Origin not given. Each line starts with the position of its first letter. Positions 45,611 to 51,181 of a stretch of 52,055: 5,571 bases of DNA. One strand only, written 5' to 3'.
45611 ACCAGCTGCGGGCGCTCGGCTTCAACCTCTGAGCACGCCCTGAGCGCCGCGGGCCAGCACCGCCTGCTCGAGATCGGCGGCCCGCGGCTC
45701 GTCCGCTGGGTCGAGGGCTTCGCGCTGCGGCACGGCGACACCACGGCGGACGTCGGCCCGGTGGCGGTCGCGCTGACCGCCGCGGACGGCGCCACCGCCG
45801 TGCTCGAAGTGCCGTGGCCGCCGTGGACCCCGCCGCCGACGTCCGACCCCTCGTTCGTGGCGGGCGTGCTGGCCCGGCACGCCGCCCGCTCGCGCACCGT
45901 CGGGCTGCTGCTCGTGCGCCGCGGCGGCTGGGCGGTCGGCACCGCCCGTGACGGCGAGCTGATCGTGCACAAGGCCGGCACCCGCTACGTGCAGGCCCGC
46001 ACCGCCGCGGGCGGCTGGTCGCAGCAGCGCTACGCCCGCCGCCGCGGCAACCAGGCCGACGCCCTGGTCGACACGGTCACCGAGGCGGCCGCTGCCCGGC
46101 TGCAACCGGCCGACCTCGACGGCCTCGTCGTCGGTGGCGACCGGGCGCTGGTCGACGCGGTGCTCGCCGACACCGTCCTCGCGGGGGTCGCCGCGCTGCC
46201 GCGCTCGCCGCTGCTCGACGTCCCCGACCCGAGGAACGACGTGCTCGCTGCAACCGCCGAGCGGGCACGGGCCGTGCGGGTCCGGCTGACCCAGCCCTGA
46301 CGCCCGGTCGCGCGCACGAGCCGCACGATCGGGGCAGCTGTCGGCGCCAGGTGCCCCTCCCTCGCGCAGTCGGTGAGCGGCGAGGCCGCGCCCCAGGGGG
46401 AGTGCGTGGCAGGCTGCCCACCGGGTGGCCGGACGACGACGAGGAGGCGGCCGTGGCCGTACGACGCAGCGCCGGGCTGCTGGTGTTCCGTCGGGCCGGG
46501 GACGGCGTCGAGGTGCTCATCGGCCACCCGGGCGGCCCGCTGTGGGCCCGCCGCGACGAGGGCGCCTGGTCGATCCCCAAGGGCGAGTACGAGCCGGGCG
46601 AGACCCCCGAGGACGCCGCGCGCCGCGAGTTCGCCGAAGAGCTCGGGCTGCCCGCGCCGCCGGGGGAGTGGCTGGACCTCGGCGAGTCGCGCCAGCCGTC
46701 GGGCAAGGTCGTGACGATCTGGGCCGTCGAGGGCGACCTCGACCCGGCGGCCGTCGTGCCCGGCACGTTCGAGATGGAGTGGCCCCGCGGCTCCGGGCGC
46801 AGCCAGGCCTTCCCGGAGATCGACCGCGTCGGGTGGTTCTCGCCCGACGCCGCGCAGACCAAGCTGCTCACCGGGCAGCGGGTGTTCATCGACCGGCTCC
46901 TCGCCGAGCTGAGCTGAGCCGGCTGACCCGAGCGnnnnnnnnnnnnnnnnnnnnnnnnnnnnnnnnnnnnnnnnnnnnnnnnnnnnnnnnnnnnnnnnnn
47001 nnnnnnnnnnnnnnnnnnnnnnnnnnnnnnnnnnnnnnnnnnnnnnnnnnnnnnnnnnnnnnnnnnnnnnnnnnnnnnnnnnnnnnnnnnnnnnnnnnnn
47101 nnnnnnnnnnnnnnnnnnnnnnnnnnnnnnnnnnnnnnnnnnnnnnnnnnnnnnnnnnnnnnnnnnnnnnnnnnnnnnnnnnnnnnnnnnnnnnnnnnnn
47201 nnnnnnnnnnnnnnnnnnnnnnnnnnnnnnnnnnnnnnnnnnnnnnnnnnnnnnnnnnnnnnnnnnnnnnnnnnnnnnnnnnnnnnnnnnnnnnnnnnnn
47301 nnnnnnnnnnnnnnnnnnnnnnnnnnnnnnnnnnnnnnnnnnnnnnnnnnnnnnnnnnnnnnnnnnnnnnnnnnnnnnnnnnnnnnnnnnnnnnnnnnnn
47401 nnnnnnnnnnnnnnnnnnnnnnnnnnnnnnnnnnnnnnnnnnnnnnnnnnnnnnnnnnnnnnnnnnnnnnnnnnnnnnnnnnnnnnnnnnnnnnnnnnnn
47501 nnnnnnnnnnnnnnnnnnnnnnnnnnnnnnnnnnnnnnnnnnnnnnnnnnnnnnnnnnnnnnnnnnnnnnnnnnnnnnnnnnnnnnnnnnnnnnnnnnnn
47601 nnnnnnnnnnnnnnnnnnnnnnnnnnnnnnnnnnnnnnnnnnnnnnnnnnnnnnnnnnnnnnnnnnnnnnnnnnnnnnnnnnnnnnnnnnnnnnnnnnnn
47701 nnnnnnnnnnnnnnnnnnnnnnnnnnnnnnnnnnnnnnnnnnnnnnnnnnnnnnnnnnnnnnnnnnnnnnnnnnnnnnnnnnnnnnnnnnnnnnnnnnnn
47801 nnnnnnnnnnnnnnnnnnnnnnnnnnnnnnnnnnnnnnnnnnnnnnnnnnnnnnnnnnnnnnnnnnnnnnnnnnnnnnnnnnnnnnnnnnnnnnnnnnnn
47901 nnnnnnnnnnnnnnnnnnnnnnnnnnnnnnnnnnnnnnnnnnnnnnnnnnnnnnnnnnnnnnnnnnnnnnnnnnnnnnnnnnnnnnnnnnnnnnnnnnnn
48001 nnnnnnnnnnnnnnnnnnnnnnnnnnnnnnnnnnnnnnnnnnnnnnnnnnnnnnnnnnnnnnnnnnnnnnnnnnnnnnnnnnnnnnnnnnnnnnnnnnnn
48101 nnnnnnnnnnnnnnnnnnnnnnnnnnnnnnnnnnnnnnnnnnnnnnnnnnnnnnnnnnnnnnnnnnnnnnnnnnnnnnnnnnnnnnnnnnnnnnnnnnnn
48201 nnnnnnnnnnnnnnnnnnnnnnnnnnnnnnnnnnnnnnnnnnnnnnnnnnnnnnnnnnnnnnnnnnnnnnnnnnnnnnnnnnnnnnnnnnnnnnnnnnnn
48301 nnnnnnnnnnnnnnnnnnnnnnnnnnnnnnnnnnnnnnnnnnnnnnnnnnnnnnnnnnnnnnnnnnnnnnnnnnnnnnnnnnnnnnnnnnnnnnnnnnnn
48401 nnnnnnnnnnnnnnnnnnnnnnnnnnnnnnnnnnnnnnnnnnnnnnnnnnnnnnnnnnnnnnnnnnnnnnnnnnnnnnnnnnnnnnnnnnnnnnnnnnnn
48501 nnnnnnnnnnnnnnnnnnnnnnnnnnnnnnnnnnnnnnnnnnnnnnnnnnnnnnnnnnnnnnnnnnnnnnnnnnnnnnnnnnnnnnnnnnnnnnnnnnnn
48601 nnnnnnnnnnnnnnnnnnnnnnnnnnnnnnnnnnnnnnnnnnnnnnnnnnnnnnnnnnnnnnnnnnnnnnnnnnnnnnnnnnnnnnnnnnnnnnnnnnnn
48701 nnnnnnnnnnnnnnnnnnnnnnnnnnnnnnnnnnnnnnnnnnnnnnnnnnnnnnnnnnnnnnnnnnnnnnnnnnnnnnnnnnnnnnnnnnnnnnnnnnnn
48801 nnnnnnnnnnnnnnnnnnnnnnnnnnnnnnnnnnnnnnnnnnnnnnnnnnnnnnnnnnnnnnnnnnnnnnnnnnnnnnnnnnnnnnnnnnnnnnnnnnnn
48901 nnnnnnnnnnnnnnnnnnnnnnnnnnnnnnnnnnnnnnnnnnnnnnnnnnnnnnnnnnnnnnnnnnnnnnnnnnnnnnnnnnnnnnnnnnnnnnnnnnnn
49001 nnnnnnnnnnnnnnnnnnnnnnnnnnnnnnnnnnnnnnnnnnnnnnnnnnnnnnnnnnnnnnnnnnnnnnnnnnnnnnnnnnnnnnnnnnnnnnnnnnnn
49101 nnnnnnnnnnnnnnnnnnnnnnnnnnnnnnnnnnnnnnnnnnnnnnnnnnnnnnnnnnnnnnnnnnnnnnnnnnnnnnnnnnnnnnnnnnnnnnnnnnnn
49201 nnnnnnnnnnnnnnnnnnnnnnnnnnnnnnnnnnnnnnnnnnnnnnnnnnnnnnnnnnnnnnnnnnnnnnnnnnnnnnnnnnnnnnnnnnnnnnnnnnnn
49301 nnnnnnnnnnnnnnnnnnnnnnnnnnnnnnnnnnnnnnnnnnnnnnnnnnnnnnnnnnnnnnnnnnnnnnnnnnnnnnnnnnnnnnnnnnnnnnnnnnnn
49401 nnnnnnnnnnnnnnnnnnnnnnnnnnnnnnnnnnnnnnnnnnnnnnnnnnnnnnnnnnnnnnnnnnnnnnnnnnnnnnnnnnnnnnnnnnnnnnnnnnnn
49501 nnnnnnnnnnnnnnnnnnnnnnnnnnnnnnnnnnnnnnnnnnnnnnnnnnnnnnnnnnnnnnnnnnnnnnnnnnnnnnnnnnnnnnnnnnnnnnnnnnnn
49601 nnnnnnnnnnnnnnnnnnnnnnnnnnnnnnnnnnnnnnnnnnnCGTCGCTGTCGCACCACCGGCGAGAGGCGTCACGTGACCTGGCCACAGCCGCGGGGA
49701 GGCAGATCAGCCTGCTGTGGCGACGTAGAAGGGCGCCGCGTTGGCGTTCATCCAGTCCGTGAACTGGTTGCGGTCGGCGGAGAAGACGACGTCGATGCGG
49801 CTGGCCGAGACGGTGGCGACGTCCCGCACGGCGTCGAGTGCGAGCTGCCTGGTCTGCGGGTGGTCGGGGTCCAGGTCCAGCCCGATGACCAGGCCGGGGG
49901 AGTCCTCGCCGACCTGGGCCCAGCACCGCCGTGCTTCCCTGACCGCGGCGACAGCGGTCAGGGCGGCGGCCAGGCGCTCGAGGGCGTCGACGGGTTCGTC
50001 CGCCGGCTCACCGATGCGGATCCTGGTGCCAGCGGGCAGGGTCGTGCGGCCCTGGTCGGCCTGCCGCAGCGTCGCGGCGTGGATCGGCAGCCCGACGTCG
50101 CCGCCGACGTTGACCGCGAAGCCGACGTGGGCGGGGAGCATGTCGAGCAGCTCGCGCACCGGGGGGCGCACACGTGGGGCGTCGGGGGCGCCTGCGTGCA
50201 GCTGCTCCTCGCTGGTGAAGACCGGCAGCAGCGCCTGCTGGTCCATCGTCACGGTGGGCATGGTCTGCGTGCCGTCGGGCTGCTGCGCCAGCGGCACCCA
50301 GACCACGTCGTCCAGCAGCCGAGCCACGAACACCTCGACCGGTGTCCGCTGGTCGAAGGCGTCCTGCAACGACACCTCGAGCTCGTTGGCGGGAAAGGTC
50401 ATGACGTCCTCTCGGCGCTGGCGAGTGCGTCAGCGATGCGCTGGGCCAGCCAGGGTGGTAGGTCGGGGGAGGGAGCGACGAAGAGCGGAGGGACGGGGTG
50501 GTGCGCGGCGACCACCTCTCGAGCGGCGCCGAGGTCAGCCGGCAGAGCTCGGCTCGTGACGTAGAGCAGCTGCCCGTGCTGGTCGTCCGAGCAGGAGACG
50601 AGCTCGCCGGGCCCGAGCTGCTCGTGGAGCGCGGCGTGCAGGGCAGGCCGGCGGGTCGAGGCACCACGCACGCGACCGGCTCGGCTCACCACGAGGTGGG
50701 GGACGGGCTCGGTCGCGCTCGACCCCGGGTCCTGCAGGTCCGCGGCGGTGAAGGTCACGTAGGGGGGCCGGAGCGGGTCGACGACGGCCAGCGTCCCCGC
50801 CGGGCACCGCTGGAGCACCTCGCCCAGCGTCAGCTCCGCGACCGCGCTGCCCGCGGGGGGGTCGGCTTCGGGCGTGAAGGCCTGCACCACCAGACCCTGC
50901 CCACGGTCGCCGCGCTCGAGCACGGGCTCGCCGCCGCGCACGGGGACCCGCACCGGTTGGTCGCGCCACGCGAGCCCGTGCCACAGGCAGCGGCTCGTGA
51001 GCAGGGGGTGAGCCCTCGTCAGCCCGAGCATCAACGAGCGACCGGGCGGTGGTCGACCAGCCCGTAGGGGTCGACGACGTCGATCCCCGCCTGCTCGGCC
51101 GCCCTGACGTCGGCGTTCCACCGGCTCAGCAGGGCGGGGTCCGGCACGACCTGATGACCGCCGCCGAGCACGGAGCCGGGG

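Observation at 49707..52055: Translationally coupled toxin-like / immunity-like / SseB-family gene triplet at the window edge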

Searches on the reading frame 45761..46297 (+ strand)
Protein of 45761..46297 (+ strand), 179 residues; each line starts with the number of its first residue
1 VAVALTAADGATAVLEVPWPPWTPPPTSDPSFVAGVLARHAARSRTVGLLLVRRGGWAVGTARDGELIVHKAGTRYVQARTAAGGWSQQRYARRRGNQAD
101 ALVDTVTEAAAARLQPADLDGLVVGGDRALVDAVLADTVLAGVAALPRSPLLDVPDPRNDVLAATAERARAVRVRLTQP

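Call 44: search_protein_families(library=pfam, proteins=[window:45761-46297:+], max_evalue=0.001)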
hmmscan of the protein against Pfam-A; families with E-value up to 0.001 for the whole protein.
window:45761-46297:+ (179 aa): 3 families
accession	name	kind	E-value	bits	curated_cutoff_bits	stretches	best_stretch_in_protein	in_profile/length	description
PF18859.6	acVLRF1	-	2e-44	151.4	27.1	1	45-175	1-130/130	Actinobacteria/chloroflexi VLRF1 release factor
PF18854.6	baeRF_family10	-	5.6e-21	75.8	27.1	1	37-170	6-143/143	Bacterial archaeo-eukaryotic release factor family 10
PF03464.20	eRF1_2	-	0.00014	22.6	27.1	1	47-127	2-85/133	eRF1 domain 2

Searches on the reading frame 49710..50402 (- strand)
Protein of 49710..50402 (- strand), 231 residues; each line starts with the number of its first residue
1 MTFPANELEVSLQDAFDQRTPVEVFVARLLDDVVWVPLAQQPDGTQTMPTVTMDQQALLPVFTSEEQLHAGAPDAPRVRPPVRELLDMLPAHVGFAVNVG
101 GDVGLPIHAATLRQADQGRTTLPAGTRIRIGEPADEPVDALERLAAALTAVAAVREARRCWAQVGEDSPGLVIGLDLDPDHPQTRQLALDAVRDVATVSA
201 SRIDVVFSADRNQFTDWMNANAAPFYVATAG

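Call 3: search_protein_families(library=pfam, proteins=[window:49710-50402:-], max_evalue=1)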
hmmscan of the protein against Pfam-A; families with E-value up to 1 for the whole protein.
window:49710-50402:- (231 aa): 3 families
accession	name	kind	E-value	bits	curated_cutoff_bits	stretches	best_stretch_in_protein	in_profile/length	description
PF14581.11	SseB_C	-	7.8e-18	65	22.5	1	123-226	2-104/106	SseB protein C-terminal domain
PF07179.17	SseB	-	1.7e-11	44.8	21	1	22-113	16-123/124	SseB protein N-terminal domain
PF11482.13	DUF3208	-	0.039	14.8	25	1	18-97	23-101/108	Protein of unknown function (DUF3208)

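Call 4: search_protein_families(library=ncbifam, proteins=[window:49710-50402:-], max_evalue=1)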
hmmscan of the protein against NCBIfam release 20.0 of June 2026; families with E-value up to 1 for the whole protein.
window:49710-50402:- (231 aa): 2 families
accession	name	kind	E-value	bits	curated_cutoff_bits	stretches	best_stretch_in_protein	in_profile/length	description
NF033532.2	lone7para_assoc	subfamily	1.6e-08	34.8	85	1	4-115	55-162/162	type VII secretion system-associated protein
NF008624.1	PRK11611.1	equivalog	5.3e-07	29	295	1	4-227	4-242/258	enhanced serine sensitivity protein SseB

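Call 5: find_encoding_contigs(protein=window:49710-50402:-, flank=10000, max_places=6)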
Protein window:49710-50402:- (231 aa): no gene with exactly this product is on record in the collection.

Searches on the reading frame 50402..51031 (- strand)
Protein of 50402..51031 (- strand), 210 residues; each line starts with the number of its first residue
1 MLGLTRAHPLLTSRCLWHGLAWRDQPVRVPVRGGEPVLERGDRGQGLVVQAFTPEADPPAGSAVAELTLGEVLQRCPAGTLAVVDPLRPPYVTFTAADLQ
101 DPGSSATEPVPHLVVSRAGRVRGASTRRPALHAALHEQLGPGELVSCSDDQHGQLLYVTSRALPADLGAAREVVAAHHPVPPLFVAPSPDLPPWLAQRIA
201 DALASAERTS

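Call 3: search_protein_families(library=pfam, proteins=[window:50402-51031:-], max_evalue=1)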
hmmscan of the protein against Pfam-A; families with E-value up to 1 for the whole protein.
window:50402-51031:- (210 aa): 0 families

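Call 4: search_protein_families(library=ncbifam, proteins=[window:50402-51031:-], max_evalue=1)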
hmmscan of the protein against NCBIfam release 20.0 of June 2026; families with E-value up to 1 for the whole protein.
window:50402-51031:- (210 aa): 0 families

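Call 28: find_homologous_proteins(query=A1, max_evalue=0.01)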
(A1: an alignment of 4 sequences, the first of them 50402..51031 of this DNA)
Query A1 (4 sequences) (210 aa, profile of the alignment): 8 proteins with E <= 0.01 among 8000 candidates.
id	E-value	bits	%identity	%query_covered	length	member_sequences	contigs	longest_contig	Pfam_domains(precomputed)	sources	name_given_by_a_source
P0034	4.3e-104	365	32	30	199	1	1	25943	-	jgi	jgi:hypothetical protein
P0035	4.6e-103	361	26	87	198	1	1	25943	-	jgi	jgi:hypothetical protein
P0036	3.9e-93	329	33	31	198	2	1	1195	-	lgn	-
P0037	1.6e-79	285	31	32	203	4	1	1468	-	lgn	-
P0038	4.2e-64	234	100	100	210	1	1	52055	-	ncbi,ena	-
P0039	3.2e-46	176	-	-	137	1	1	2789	-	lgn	-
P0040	1.2e-34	138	33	16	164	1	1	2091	-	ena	-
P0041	6.4e-28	116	58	100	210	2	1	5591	-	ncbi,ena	-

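Call 30: find_encoding_contigs(protein=P0041, flank=6000, max_places=3)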
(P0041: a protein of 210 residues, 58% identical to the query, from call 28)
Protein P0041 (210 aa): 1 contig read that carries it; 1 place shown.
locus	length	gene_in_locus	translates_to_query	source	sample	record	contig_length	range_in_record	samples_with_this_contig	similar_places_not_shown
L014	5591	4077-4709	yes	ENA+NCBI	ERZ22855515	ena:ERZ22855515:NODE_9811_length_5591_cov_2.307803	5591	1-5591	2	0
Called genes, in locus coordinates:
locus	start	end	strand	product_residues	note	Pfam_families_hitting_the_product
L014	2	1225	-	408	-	?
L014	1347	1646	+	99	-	-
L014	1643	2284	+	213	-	-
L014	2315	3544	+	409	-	-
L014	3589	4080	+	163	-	-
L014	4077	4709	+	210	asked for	-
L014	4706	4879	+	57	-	-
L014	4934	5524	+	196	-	-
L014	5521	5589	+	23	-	?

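Call 31: find_encoding_contigs(protein=P0038, flank=3000, max_places=3)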
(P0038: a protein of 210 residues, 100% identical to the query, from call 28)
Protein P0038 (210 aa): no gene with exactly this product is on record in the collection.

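Call 58: predict_structure(alignment_id=A4)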
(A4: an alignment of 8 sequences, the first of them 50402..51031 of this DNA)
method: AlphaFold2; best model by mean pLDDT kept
length: 210 residues; sequences in the alignment: 8
mean_pLDDT: 72.5   pTM: 0.58
mean pLDDT of the five models: 72.5, 71.3, 67.3, 61.0, 58.4
residues with pLDDT >= 90: 17; 70-90: 108; 50-70: 67; < 50: 18
segments of 3 or more residues with pLDDT < 50: 88-90, 97-109
pLDDT, mean of each block of 10 residues (from residue 1): 59 57 82 87 69 78 88 79 55 48 45 67 88 87 80 77 70 71 77 84 75
secondary structure, 60 per line:
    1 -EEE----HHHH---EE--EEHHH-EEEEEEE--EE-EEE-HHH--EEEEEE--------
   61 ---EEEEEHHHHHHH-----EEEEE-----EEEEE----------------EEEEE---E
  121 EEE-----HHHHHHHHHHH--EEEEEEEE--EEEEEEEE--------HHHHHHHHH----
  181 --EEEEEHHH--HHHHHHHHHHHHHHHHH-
elements in order: E2-4 H9-12 E26-32 E38-40 E47-52 E64-68 H69-75 E81-85 E91-95 E112-116 E120-123 H129-139 E142-149 E152-159 H168-176 E183-187 H193-209

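Call 68: search_protein_families(library=pfam, proteins=[L014:2315-3541:+, L014:1643-2281:+, L014:1347-1643:+], max_evalue=0.1)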
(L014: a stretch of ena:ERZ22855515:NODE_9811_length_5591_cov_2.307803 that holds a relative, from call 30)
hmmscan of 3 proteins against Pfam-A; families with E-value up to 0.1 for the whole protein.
L014:2315-3541:+ (409 aa): 3 families
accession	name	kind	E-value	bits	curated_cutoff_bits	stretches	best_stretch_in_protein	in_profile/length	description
PF25547.1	WXG100_2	-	3.6e-05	24.2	27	1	17-109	25-118/150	WXG100 like domain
PF21725.3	T7SS_signal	-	0.00037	20.9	27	1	18-200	71-237/241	Putative T7SS secretion signal domain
PF12279.13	DUF3619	-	0.0029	18.5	22.2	1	187-262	22-90/130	Protein of unknown function (DUF3619)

L014:1643-2281:+ (213 aa): 0 families

L014:1347-1643:+ (99 aa): 3 families
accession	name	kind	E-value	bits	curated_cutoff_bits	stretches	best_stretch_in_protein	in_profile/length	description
PF20117.4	DUF6507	-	0.0068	17.4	25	1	11-89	22-100/120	Family of unknown function (DUF6507)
PF23735.1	KIF9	-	0.0081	16.8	31.9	1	16-89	32-104/140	Kinesin-like protein KIF9 domain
PF10498.14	IFT57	-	0.029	13.8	40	1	42-92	239-289/360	Intra-flagellar transport protein 57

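Call 73: search_protein_families(library=ncbifam, proteins=[L014:2315-3541:+], max_evalue=1)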
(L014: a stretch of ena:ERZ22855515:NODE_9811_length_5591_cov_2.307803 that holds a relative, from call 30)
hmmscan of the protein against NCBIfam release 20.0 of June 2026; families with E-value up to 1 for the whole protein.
L014:2315-3541:+ (409 aa): 1 family
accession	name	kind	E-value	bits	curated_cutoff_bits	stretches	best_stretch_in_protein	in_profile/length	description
TIGR04320.1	Surf_Exclu_PgrA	domain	0.015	14.7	70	1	80-148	256-324/360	SEC10/PgrA surface exclusion domain-containing protein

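Call 84: search_protein_families(library=pfam, alignment_id=A4, max_evalue=10)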
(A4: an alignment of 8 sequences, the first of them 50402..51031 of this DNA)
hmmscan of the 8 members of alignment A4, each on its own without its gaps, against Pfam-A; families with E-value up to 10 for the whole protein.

A. member 1, window:50402-51031:- (210 aa): 0 families

B. families by the number of members that match (of 8 scanned): 1 family
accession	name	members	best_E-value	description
PF03858.18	Crust_neuro_H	1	0.0091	Crustacean neurohormone H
